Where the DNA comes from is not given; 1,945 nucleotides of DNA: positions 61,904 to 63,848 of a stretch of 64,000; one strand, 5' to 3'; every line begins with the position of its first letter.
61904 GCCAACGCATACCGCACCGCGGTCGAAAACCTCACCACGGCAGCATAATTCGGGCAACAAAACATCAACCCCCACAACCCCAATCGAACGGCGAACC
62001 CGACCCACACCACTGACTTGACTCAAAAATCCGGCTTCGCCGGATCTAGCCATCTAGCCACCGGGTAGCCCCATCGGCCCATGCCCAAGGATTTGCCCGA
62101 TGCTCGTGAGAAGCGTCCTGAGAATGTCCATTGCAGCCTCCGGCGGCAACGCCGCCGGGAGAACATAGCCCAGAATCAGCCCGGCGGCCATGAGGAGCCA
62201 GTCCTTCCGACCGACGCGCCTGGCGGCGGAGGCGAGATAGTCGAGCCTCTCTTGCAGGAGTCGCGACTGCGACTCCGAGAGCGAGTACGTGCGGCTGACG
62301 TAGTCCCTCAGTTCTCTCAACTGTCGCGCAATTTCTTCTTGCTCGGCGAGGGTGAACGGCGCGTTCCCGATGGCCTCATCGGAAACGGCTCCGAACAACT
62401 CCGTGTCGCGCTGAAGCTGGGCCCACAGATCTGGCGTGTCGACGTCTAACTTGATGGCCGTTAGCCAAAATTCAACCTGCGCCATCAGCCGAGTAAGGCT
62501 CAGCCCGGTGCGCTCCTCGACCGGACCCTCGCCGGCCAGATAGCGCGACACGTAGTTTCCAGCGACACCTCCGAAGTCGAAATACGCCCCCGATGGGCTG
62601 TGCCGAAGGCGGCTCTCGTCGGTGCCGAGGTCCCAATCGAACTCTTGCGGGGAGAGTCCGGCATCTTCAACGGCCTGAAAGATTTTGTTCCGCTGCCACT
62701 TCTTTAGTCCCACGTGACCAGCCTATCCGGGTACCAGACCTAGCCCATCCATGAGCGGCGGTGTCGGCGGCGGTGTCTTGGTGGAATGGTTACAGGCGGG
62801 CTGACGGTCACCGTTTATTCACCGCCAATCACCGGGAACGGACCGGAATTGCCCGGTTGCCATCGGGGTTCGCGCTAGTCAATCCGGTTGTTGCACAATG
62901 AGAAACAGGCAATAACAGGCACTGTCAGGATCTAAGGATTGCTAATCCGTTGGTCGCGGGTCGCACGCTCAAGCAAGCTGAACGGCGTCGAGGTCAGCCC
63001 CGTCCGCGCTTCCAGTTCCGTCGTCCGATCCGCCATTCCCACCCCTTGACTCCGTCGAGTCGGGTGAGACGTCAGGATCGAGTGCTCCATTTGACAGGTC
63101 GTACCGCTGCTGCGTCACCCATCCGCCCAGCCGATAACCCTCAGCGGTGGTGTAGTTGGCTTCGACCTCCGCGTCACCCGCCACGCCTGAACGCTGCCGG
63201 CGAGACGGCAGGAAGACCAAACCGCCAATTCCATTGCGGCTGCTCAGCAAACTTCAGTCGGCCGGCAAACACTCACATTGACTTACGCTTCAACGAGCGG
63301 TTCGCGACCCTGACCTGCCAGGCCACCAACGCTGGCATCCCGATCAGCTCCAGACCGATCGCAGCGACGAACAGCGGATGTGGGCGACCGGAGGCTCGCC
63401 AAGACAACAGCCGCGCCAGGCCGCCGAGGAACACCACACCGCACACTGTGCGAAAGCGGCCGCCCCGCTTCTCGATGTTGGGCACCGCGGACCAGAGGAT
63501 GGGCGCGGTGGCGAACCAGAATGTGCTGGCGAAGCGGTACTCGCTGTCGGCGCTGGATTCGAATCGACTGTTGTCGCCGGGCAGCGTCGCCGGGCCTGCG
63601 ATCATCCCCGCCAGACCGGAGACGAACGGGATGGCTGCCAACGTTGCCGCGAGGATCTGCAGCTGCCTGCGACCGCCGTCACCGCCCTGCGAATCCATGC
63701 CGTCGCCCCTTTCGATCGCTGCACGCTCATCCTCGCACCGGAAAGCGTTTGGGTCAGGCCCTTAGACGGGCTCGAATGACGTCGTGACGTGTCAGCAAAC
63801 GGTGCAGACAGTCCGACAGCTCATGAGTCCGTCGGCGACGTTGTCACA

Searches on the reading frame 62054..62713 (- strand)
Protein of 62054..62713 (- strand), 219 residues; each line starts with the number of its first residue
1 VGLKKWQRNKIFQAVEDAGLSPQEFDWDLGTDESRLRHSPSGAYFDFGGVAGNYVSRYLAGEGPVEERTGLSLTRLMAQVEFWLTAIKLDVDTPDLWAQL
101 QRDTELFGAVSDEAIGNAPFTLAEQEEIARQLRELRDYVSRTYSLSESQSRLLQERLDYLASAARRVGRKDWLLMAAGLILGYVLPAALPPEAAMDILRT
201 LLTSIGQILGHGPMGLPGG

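Call 81: search_protein_families(library=pfam, proteins=[window:62054-62713:-], max_evalue=0.001)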
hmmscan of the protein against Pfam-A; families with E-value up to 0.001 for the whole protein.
window:62054-62713:- (219 aa): 0 families

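Call 86: find_encoding_contigs(protein=window:62054-62713:-, flank=10000, max_places=10)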
Protein window:62054-62713:- (219 aa): 3 contigs read that carry it; 3 places shown.
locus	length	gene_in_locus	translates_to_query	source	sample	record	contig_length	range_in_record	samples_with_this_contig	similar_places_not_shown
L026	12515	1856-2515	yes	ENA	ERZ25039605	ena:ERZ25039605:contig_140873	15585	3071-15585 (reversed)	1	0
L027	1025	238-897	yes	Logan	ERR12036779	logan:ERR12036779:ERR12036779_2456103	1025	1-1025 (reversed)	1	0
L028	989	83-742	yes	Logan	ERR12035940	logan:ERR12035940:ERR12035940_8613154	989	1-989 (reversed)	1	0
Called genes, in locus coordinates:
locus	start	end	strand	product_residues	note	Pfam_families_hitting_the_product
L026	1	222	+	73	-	?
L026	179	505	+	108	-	PF01527:HTH_Tnp_1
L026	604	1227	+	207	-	PF13276:HTH_21, PF00665:rve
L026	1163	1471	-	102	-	-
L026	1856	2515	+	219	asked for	-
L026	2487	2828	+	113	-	-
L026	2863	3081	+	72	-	-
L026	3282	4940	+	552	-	-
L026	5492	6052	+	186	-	-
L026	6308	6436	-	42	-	-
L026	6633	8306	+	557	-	PF02384:N6_Mtase (weak), PF07669:Eco57I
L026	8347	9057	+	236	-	PF04555:XhoI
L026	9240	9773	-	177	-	-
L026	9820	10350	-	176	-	PF00392:GntR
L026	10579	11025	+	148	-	-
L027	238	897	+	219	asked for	-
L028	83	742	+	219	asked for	-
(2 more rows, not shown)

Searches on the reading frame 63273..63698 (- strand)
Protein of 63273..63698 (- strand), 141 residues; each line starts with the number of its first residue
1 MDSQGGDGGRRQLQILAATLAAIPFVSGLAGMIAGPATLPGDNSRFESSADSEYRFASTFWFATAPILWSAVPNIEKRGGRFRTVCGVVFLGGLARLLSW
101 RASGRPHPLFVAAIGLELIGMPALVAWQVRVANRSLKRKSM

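Call 81: search_protein_families(library=pfam, proteins=[window:63273-63698:-], max_evalue=0.001)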
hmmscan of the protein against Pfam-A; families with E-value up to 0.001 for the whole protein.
window:63273-63698:- (141 aa): 1 family
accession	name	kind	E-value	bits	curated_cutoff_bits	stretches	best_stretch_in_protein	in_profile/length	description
PF14248.12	DUF4345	-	1.4e-23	83.5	26.5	1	13-128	2-119/119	Domain of unknown function (DUF4345)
